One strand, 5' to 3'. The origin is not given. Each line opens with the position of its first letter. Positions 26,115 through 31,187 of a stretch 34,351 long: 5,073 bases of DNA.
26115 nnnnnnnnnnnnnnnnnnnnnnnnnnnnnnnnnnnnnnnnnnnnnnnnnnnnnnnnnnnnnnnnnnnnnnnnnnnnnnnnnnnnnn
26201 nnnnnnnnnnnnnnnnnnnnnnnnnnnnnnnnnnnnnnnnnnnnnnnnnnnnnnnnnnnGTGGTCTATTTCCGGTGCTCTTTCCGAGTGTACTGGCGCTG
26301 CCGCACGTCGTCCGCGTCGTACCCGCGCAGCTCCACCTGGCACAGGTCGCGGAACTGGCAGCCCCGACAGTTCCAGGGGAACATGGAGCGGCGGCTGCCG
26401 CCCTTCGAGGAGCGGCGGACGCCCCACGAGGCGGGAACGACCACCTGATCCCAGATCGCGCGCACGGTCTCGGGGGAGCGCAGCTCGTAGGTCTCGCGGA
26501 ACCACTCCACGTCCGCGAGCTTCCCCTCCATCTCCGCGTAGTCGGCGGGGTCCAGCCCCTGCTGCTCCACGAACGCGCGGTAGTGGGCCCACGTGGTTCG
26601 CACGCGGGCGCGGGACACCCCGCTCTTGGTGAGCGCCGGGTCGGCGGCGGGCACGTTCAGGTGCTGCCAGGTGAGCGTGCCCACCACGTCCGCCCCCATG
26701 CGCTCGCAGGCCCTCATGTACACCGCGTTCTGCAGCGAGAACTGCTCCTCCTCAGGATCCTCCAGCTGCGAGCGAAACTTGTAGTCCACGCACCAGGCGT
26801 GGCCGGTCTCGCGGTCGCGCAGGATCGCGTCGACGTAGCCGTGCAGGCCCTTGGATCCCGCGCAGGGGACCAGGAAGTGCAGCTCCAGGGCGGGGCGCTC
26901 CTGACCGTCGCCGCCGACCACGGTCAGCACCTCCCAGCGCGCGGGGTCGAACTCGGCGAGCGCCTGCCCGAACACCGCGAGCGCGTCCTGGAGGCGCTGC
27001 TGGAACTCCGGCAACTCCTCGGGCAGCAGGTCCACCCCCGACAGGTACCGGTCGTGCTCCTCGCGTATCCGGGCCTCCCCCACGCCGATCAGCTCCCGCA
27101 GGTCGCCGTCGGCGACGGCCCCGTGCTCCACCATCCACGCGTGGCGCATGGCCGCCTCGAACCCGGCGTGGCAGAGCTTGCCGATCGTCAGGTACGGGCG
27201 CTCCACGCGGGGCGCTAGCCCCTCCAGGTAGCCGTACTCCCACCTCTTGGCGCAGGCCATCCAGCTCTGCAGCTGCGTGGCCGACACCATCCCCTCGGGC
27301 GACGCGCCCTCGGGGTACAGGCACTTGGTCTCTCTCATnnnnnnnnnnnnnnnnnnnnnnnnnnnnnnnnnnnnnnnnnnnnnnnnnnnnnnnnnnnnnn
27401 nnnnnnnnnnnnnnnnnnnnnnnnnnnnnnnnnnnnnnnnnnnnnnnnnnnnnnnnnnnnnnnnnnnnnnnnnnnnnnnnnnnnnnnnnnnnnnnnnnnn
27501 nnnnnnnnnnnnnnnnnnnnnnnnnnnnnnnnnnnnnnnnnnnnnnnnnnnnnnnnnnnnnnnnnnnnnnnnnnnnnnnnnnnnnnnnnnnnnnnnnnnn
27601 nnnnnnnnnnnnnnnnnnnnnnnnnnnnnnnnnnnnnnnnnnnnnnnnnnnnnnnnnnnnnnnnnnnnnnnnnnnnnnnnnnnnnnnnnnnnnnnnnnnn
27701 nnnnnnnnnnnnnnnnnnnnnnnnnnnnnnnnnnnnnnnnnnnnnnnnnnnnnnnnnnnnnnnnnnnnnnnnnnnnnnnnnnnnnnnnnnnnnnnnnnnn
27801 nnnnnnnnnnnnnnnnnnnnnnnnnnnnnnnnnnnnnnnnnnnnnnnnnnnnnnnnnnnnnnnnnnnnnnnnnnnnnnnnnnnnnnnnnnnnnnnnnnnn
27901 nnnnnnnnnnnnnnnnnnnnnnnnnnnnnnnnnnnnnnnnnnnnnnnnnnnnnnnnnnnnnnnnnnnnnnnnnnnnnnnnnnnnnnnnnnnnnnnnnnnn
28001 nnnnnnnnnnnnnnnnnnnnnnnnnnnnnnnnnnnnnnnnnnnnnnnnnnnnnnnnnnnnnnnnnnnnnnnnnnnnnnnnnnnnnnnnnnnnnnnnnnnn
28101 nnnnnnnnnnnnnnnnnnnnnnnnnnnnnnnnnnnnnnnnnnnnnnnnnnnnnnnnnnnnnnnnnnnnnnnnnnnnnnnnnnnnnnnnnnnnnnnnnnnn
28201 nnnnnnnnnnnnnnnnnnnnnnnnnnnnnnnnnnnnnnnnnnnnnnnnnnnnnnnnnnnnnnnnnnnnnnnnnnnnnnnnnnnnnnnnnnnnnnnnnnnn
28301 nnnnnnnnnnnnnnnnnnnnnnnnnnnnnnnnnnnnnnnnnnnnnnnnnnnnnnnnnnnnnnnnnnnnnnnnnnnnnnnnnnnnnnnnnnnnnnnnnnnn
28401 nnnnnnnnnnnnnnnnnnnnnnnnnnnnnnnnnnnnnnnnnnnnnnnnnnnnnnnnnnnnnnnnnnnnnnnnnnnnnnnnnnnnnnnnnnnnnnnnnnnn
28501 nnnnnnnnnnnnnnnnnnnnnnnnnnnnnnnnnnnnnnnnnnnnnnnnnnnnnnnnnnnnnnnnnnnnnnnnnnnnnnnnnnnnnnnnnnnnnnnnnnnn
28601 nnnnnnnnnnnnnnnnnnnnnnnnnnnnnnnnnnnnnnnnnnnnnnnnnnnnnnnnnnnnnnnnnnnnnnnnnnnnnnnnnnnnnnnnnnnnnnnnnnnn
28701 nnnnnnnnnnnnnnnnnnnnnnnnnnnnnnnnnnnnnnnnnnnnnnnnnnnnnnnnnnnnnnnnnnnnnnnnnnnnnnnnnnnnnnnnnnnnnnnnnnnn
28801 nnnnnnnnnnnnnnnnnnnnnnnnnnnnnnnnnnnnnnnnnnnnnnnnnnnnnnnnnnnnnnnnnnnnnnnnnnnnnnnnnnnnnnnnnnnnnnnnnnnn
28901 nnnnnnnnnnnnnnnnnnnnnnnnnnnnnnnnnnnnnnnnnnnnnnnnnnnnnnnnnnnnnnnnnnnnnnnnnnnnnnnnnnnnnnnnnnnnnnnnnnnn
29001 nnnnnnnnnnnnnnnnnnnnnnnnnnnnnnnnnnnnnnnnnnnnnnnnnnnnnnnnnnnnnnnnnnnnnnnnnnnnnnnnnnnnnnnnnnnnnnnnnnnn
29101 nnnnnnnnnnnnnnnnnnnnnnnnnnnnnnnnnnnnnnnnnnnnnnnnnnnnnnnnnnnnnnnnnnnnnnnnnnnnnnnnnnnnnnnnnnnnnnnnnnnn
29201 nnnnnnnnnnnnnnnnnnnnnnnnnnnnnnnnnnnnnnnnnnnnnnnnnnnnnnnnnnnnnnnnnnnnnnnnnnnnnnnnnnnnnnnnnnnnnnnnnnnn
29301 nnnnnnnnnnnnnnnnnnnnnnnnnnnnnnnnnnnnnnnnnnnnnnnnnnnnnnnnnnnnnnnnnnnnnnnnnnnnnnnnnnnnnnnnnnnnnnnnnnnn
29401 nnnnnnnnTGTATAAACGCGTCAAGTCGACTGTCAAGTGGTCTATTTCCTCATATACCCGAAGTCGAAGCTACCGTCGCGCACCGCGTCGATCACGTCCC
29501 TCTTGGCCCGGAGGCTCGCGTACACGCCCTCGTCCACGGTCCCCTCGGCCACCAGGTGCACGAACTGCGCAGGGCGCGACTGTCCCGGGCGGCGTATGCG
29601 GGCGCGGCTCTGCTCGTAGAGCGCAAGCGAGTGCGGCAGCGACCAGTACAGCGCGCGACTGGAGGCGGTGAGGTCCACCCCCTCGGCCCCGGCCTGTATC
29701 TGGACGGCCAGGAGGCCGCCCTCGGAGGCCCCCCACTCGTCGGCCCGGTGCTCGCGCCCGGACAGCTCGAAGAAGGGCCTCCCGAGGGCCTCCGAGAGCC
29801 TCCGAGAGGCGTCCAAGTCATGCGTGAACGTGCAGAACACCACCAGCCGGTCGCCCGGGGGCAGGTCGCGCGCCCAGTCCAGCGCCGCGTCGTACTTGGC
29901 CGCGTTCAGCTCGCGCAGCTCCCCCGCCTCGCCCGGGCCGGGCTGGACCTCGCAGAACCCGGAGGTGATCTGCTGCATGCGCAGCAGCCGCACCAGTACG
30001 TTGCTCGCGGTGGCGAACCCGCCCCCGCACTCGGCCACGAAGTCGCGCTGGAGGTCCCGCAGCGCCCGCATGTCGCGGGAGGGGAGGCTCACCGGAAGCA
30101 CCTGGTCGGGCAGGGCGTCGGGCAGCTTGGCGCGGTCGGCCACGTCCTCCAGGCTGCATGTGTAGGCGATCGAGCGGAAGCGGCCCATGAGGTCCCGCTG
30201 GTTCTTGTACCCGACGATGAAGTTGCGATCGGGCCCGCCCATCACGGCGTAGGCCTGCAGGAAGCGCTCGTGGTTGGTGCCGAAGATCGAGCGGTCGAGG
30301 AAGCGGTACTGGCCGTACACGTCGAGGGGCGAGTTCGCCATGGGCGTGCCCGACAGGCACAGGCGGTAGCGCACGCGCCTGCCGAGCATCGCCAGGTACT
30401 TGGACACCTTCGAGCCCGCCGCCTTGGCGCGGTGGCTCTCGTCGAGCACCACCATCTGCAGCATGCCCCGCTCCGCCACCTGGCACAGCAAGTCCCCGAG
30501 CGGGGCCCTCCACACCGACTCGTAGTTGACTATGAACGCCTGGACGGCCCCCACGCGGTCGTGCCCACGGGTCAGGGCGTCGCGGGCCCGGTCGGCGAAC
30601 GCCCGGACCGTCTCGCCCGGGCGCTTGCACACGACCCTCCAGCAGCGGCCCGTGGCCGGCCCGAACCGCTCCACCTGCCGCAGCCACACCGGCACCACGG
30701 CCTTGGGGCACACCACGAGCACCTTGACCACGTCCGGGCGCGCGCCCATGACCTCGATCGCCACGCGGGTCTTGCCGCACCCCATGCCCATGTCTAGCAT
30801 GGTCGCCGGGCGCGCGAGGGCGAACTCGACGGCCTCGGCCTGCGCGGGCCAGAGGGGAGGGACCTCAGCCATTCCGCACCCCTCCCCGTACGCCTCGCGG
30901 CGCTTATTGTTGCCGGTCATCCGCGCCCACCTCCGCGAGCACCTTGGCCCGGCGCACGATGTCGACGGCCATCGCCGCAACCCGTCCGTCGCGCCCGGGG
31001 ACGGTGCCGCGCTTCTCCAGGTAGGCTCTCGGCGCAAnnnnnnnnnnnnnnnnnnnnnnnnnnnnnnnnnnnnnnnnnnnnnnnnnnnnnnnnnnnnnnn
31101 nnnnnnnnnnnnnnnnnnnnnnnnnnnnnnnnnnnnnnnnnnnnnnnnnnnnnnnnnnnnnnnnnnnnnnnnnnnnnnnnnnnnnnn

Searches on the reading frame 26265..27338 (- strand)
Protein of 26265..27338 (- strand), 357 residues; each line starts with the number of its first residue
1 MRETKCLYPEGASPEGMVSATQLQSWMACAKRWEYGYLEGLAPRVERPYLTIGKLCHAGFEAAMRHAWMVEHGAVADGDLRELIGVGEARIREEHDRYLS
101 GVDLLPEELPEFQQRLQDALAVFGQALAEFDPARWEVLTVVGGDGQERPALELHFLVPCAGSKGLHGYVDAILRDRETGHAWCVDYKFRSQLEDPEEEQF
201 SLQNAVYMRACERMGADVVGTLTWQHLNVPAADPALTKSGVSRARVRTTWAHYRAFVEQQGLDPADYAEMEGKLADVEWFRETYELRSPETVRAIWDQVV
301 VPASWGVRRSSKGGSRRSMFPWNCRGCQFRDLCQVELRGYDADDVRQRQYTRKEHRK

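Call 28: search_protein_families(library=phrogs, proteins=[window:26265-27338:-], max_evalue=0.001)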
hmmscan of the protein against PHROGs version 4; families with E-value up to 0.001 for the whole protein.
window:26265-27338:- (357 aa): 3 families
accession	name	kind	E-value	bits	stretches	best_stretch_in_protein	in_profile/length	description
phrog_1218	-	DNA, RNA and nucleotide metabolism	7.2e-26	92.3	1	17-354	9-350/364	exonuclease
phrog_69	-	DNA, RNA and nucleotide metabolism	2.1e-06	28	1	18-214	90-250/501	exonuclease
phrog_1706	-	DNA, RNA and nucleotide metabolism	0.00054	20.5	1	159-347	116-256/293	CRISPR/Cas system associated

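Call 29: search_protein_families(library=pfam, proteins=[window:26265-27338:-], max_evalue=0.01)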
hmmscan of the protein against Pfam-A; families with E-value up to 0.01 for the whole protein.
window:26265-27338:- (357 aa): 1 family
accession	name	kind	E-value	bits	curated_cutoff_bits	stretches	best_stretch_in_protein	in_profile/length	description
PF12705.13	PDDEXK_1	-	6.8e-18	65.9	22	1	18-334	2-247/247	PD-(D/E)XK nuclease superfamily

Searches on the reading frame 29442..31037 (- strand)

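Call 14: search_protein_families(library=pfam, proteins=[window:29442-31037:-], max_evalue=0.01)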
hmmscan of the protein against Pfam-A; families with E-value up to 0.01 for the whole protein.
window:29442-31037:- (531 aa): 4 families
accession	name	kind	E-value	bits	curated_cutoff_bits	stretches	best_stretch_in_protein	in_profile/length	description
PF00176.29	SNF2-rel_dom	-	9.7e-17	61.4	24.9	1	80-263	21-193/290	SNF2-related domain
PF04851.21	ResIII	-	0.00019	21.8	22.5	1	69-232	11-162/164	Type III restriction enzyme, res subunit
PF00270.35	DEAD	-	0.00041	20.6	26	1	64-233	2-161/167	DEAD/DEAH box helicase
PF00271.37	Helicase_C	-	0.00045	20.9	23.5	1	394-485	14-110/110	Helicase conserved C-terminal domain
